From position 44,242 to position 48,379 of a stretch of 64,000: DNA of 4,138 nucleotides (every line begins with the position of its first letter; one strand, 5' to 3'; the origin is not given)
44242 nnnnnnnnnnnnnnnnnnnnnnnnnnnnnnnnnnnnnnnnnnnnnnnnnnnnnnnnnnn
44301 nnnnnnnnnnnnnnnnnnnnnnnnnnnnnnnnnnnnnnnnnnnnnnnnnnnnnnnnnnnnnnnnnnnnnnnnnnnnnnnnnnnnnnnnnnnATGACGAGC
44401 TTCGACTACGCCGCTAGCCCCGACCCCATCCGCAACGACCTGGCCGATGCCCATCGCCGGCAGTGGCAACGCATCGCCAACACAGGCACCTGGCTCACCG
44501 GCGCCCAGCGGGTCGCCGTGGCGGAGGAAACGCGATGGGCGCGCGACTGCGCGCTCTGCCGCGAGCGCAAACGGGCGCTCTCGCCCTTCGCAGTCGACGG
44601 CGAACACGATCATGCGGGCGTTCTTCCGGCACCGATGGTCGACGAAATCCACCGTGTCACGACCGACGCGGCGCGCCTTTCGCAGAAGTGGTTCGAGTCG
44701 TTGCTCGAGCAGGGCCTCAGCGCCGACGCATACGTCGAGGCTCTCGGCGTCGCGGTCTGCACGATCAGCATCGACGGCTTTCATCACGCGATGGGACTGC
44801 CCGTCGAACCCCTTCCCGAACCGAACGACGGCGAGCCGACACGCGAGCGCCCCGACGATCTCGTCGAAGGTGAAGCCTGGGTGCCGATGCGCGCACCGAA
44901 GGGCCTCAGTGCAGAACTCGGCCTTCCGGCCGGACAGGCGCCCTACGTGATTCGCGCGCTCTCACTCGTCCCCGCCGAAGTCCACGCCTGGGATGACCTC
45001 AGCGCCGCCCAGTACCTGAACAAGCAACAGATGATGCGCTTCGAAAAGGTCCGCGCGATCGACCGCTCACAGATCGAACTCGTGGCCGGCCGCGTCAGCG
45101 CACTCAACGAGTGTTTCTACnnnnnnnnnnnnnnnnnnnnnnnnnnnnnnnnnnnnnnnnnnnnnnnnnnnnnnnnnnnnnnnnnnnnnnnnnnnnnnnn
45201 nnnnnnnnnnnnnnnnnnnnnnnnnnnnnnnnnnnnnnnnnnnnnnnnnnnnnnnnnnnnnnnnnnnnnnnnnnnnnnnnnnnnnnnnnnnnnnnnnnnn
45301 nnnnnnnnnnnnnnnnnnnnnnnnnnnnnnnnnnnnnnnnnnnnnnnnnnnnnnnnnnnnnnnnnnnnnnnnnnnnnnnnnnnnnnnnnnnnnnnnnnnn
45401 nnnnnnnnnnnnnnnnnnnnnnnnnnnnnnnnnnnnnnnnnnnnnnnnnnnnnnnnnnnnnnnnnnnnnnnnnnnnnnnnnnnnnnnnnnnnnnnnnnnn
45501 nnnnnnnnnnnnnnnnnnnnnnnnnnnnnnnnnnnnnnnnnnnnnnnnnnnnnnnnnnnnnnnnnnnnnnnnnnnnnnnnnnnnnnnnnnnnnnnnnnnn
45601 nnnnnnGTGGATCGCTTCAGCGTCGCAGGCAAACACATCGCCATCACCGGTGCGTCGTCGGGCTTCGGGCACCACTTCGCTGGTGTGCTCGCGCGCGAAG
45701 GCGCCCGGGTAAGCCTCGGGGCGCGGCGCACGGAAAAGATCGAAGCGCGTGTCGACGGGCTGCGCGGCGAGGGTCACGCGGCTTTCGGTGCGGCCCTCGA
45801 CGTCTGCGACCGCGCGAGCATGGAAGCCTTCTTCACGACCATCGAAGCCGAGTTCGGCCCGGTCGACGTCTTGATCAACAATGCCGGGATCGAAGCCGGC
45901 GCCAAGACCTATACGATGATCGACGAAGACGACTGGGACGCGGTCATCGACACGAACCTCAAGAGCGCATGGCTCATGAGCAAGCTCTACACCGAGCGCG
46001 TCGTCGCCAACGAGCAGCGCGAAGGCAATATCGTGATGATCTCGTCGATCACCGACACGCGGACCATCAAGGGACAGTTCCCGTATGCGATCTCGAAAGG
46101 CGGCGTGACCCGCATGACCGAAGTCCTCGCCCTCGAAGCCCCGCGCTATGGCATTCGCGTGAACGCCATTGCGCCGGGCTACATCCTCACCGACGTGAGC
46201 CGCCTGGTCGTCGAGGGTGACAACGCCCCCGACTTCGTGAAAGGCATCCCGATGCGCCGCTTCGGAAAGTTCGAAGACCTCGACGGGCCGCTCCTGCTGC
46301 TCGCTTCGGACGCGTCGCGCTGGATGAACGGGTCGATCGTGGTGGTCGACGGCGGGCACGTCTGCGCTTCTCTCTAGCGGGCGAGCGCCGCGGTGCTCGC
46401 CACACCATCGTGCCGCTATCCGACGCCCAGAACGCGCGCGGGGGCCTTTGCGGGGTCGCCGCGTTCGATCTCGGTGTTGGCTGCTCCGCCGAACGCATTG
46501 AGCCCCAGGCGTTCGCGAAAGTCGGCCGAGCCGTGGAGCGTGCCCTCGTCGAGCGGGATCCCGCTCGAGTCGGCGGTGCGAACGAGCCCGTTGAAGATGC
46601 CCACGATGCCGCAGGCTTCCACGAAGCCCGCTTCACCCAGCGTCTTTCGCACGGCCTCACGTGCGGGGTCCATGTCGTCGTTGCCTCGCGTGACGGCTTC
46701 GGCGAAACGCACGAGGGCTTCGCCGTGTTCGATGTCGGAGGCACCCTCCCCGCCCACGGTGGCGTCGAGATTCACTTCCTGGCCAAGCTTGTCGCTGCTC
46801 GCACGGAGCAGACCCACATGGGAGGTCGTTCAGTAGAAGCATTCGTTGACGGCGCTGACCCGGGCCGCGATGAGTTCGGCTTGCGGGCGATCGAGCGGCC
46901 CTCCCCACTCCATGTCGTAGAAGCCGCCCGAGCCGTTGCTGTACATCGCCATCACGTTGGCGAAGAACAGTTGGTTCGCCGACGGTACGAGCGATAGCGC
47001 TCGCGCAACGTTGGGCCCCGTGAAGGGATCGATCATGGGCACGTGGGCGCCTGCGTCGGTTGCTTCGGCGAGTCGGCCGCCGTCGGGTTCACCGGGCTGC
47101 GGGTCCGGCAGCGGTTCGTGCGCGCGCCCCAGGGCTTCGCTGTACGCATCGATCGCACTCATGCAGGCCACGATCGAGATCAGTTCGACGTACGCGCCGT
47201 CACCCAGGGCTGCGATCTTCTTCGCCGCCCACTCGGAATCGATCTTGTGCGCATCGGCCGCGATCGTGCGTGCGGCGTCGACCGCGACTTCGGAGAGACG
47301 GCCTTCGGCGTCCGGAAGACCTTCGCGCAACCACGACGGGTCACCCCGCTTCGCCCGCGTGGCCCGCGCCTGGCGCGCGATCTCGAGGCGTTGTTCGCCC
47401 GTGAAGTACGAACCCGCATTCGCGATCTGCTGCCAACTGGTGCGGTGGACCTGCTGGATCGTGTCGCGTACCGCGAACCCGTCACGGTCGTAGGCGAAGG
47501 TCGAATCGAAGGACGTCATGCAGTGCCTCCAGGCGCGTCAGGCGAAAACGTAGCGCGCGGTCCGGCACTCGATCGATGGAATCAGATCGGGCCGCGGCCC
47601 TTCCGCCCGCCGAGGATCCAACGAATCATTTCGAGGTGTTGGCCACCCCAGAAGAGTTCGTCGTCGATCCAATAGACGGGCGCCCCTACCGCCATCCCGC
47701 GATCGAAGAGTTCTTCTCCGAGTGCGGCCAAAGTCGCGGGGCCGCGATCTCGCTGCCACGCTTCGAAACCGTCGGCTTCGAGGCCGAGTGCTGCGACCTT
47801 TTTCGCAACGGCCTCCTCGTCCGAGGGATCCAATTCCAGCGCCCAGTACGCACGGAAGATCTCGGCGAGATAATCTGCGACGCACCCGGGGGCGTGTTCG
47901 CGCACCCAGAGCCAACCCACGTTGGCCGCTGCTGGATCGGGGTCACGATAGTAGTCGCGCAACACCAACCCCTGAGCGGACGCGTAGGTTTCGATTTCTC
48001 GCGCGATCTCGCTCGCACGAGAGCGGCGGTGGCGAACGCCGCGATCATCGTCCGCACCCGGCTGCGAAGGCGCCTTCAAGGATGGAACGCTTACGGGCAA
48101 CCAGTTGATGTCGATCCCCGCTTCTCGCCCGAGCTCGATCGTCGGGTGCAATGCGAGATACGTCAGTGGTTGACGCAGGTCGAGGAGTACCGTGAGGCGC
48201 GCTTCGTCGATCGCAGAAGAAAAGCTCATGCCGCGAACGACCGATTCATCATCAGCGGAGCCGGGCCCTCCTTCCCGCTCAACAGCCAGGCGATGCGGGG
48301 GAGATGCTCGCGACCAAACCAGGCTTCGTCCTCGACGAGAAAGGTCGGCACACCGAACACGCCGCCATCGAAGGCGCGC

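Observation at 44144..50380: Selenocysteine-dense thiol/peroxide redox island: three UGA-recoded oxidoreductases within 6 kb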

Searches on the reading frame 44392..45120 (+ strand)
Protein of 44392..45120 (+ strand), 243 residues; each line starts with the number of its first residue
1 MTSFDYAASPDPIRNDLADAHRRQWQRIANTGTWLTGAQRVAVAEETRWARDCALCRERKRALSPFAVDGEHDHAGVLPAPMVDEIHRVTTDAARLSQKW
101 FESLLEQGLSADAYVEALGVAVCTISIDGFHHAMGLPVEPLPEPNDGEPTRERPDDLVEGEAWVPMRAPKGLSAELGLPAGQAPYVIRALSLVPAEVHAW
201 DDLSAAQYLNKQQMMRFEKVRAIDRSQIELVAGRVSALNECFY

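Call 27: search_protein_representatives(protein=window:44392-45120:+)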
Query: 243 residues. Proteins with E-value up to 0.001 (for the whole library): 1095; up to 1e-10: 725; up to 1e-30: 225. The best 150 are listed.
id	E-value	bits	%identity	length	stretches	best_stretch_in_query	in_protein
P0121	2.8e-88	311.9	64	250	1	1-243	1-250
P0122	1.0e-67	244.6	53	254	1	3-243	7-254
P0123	1.9e-67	243.7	55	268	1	3-243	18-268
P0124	1.0e-66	241.3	53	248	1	1-243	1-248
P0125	2.4e-63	230.3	50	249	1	2-243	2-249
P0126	1.2e-60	221.4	53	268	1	11-243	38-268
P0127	1.3e-60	221.3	50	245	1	3-243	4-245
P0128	6.8e-60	219.0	52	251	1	3-243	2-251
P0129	5.5e-59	216.0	48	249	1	4-243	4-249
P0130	6.6e-59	215.7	47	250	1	2-243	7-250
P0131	8.2e-59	215.4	49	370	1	2-243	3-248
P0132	2.0e-58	214.2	46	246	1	1-243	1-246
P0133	6.6e-58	212.5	51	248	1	3-243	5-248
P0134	1.7e-57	211.1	47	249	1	1-243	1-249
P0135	8.6e-57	208.8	50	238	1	9-243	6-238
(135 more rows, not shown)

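Call 91: predict_structure(alignment_id=A6)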
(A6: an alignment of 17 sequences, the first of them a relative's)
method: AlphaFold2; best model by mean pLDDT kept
length: 383 residues; sequences in the alignment: 17
mean_pLDDT: 89.6   pTM: 0.91
mean pLDDT of the five models: 89.6, 88.9, 88.2, 87.9, 86.7
residues with pLDDT >= 90: 260; 70-90: 101; 50-70: 13; < 50: 9
segments of 3 or more residues with pLDDT < 50: 375-383
pLDDT, mean of each block of 10 residues (from residue 1): 81 96 97 97 96 94 91 82 94 93 91 92 98 97 95 95 91 87 78 93 95 89 75 95 94 91 91 86 84 96 94 97 98 96 85 82 85 48 34
secondary structure, 60 per line:
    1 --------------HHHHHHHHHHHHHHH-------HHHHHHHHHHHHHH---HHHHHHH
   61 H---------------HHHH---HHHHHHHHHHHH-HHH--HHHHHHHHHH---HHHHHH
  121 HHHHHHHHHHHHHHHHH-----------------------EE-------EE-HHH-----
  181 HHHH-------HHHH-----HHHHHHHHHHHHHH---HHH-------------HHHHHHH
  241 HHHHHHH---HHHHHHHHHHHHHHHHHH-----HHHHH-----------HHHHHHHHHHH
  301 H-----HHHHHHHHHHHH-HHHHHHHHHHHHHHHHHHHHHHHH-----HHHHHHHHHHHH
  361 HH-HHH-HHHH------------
elements in order: H15-29 H37-50 H54-61 H77-80 H84-95 H102-111 H115-137 H181-184 H192-195 H201-214 H234-247 H251-268 H274-278 H290-301 H307-318 H320-343 H349-362 H368-371

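Call 93: fold_search(model_id=the predicted structure, library=pdb)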
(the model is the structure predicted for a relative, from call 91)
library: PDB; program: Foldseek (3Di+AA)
matches with E <= 10: 185; with E <= 0.001: 0
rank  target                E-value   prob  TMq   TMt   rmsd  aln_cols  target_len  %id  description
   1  2prr_C                1.8e-03  1.00  0.39  0.73   4.1       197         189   23  Crystal structure of alkylhydroperoxidase AhpD core: uncharacterized peroxidase-related protein (YP_296737.1) from Ral (released 2007-05-29)
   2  2prr_D                3.8e-03  1.00  0.38  0.72   4.4       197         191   22  Crystal structure of alkylhydroperoxidase AhpD core: uncharacterized peroxidase-related protein (YP_296737.1) from Ral (released 2007-05-29)
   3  2prr_A                4.8e-03  1.00  0.39  0.73   4.3       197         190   24  Crystal structure of alkylhydroperoxidase AhpD core: uncharacterized peroxidase-related protein (YP_296737.1) from Ral (released 2007-05-29)
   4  3c1l_A                5.0e-03  1.00  0.36  0.70   4.9       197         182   21  Crystal structure of an antioxidant defense protein (mlr4105) from mesorhizobium loti maff303099 at 2.00 A resolution (released 2008-02-05)
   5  3c1l_B                7.1e-03  1.00  0.36  0.68   5.1       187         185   21  Crystal structure of an antioxidant defense protein (mlr4105) from mesorhizobium loti maff303099 at 2.00 A resolution (released 2008-02-05)
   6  3c1l_C                7.1e-03  1.00  0.35  0.68   5.1       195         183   22  Crystal structure of an antioxidant defense protein (mlr4105) from mesorhizobium loti maff303099 at 2.00 A resolution (released 2008-02-05)
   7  6k40_A                7.8e-03  1.00  0.38  0.73   3.9       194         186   18  Crystal structure of alkyl hydroperoxide reductase from D. radiodurans R1 (released 2020-05-27)
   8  3c1l_G                7.8e-03  1.00  0.35  0.67   4.8       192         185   23  Crystal structure of an antioxidant defense protein (mlr4105) from mesorhizobium loti maff303099 at 2.00 A resolution (released 2008-02-05)
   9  2prr_J                9.4e-03  1.00  0.38  0.72   4.4       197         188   23  Crystal structure of alkylhydroperoxidase AhpD core: uncharacterized peroxidase-related protein (YP_296737.1) from Ral (released 2007-05-29)
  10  6k40_B                9.4e-03  1.00  0.37  0.70   4.4       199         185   19  Crystal structure of alkyl hydroperoxide reductase from D. radiodurans R1 (released 2020-05-27)
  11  3c1l_D                1.1e-02  1.00  0.35  0.69   4.6       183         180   22  Crystal structure of an antioxidant defense protein (mlr4105) from mesorhizobium loti maff303099 at 2.00 A resolution (released 2008-02-05)
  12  3c1l_I                1.2e-02  1.00  0.34  0.66   4.9       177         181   22  Crystal structure of an antioxidant defense protein (mlr4105) from mesorhizobium loti maff303099 at 2.00 A resolution (released 2008-02-05)
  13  3c1l_E                1.4e-02  1.00  0.35  0.68   4.5       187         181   23  Crystal structure of an antioxidant defense protein (mlr4105) from mesorhizobium loti maff303099 at 2.00 A resolution (released 2008-02-05)
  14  2oyo_A                2.3e-02  1.00  0.35  0.65   5.1       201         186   21  Crystal structure of Uncharacterized peroxidase-related protein (YP_604910.1) from Deinococcus geothermalis DSM 11300  (released 2007-03-20)
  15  3c1l_H                2.8e-02  1.00  0.33  0.66   5.2       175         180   23  Crystal structure of an antioxidant defense protein (mlr4105) from mesorhizobium loti maff303099 at 2.00 A resolution (released 2008-02-05)
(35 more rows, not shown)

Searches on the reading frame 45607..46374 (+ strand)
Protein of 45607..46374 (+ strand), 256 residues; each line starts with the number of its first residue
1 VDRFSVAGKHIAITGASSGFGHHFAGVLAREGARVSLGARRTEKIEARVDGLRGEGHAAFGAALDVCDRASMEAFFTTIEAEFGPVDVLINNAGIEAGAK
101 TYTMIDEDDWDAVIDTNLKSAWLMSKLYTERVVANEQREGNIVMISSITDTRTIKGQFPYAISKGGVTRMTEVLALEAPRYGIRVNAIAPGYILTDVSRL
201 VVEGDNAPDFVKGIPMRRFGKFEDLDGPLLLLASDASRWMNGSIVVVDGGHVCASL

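Call 6: search_protein_families(library=pfam, max_evalue=0.01, proteins=[window:45607-46374:+])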
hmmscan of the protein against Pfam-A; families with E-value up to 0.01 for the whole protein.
window:45607-46374:+ (256 aa): 4 families
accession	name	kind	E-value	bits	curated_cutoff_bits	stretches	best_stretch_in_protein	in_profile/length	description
PF13561.12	adh_short_C2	-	7e-52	176.8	27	1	15-250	1-234/236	Enoyl-(Acyl carrier protein) reductase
PF00106.31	adh_short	-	2.5e-50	171.1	26.6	1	9-200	1-189/195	short chain dehydrogenase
PF08659.16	KR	-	1.4e-13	51.6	22.6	1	13-162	5-151/180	KR domain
PF01370.27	Epimerase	-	0.0008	19.3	20.9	1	11-118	1-96/240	NAD dependent epimerase/dehydratase family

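Call 13: find_encoding_contigs(protein=window:45607-46374:+, flank=10000, max_places=6)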
Protein window:45607-46374:+ (256 aa): 1 contig read that carries it; 1 place shown.
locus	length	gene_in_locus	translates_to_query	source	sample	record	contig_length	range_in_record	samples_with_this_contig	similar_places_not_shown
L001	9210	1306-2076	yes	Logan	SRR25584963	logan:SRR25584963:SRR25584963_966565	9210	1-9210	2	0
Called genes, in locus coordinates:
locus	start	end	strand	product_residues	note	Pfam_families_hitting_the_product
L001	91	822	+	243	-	-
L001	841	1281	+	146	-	-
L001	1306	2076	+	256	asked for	PF00106:adh_short, PF08659:KR, PF13561:adh_short_C2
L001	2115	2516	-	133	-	-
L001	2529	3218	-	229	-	-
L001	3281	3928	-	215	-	PF01323:DSBA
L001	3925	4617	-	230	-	PF01323:DSBA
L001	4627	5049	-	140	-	PF07045:DUF1330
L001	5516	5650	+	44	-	-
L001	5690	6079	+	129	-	PF13911:AhpC-TSA_2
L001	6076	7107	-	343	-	PF13483:Lactamase_B_3, PF12706:Lactamase_B_2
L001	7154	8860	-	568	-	PF00999:Na_H_Exchanger, PF00359:PTS_EIIA_2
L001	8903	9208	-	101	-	?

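Call 29: search_protein_families(library=ncbifam, max_evalue=0.01, proteins=[window:45607-46374:+])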
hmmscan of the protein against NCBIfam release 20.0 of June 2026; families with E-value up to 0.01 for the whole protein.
window:45607-46374:+ (256 aa): 237 families (the best 25 are shown)
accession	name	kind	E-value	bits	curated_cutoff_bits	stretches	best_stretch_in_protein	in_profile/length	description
NF005402.0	PRK06949.1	equivalog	7.2e-57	192.5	358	1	6-251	7-258/260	SDR family oxidoreductase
NF005559.1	PRK07231.1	subfamily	6.4e-56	189.6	215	1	6-252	2-248/249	glucose 1-dehydrogenase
NF006070.0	PRK08213.1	subfamily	8.1e-56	189.4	279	1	2-251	6-256/259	gluconate 5-dehydrogenase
TIGR01830.1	3oxo_ACP_reduc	equivalog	2.9e-55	187.6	297.75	1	13-250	3-237/239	3-oxoacyl-[acyl-carrier-protein] reductase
NF004778.0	PRK06124.1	equivalog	2.4e-53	181.1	303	1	2-252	5-253/256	SDR family oxidoreductase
NF004198.0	PRK05653.1-3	equivalog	7.4e-53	179.5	296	1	6-251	5-246/248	3-oxoacyl-ACP reductase FabG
NF009466.0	PRK12826.1-2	subfamily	6.6e-52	176.4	222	1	11-254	6-247/248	3-oxoacyl-ACP reductase FabG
NF005983.0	PRK08085.1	equivalog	3e-51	174.5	408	1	2-254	3-253/254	gluconate 5-dehydrogenase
NF004791.0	PRK06138.1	equivalog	1.9e-50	171.5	312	1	7-252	4-250/252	SDR family oxidoreductase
NF052558.1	MBtsdlDhBudC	equivalog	5e-50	170.4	270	1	8-252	3-242/250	meso-2,3-butanediol dehydrogenase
NF004197.0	PRK05653.1-1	equivalog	7.9e-50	169.8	332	1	6-251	5-246/249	3-oxoacyl-ACP reductase FabG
NF005681.0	PRK07478.1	subfamily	8.8e-48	162.9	267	1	6-251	4-249/254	SDR family oxidoreductase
NF005309.0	PRK06841.1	subfamily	1.4e-47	162.4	286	1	3-251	10-252/255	GolD/DthD family dehydrogenase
NF005853.0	PRK07774.1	equivalog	2.1e-47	161.7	303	1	7-253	5-248/250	SDR family oxidoreductase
NF005711.0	PRK07523.1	subfamily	3.4e-47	161.2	413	1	3-252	5-252/255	SDR family oxidoreductase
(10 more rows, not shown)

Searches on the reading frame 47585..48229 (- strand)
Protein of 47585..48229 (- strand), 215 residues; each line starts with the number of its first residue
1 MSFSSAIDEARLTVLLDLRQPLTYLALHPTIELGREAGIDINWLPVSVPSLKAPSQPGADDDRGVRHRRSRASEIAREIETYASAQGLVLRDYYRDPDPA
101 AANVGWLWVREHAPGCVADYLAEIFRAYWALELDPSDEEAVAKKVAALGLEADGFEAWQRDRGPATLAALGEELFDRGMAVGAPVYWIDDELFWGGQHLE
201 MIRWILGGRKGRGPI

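Call 6: search_protein_families(library=pfam, max_evalue=0.01, proteins=[window:47585-48229:-])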
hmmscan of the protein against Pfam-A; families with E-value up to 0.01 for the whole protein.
window:47585-48229:- (215 aa): 1 family
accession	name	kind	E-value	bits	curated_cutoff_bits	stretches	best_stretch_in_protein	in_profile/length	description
PF01323.26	DSBA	-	6.9e-10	39.5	25.6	1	39-203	30-187/191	DSBA-like thioredoxin domain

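Call 29: search_protein_families(library=ncbifam, max_evalue=0.01, proteins=[window:47585-48229:-])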
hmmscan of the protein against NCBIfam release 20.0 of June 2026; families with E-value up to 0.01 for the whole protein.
window:47585-48229:- (215 aa): 0 families

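Call 77: search_solved_structures(query=window:47585-48229:-, max_evalue=0.01)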
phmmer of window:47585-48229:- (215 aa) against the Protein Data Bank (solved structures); distinct sequences matched with E-value up to 0.01: 2.
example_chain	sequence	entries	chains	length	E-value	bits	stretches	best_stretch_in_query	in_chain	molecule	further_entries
3fz5_A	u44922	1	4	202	2.3e-11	46.9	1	33-208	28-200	Possible 2-hydroxychromene-2-carboxylate isomerase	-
2imd_A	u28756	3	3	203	4.4e-05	26.4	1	16-207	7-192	2-hydroxychromene-2-carboxylate isomerase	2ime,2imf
